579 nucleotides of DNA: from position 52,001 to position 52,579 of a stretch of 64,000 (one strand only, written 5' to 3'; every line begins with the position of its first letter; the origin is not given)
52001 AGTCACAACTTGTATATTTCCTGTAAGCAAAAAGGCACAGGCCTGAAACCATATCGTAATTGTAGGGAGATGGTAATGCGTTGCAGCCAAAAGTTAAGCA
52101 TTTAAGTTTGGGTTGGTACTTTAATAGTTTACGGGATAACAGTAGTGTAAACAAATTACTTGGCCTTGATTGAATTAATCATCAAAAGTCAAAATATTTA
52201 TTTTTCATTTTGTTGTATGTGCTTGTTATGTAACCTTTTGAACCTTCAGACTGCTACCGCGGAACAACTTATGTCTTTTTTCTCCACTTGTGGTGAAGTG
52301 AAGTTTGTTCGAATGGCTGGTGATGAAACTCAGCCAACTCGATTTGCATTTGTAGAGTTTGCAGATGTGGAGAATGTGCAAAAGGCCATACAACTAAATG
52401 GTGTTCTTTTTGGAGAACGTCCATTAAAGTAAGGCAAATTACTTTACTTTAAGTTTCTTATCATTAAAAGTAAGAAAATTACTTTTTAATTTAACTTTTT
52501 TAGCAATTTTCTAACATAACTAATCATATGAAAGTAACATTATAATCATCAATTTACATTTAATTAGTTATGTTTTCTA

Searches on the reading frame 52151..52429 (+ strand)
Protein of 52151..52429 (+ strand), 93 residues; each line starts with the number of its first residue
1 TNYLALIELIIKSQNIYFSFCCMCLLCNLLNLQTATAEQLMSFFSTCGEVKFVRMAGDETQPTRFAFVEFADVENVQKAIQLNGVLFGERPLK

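Call 77: search_protein_families(library=pfam, proteins=[window:52151-52429:+], max_evalue=0.01)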
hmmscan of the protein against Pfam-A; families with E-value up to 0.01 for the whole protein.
window:52151-52429:+ (93 aa): 1 family
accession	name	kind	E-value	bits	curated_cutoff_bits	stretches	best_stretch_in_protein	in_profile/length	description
PF00076.28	RRM_1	-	2.1e-12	47.2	20.7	1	34-93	9-70/70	RNA recognition motif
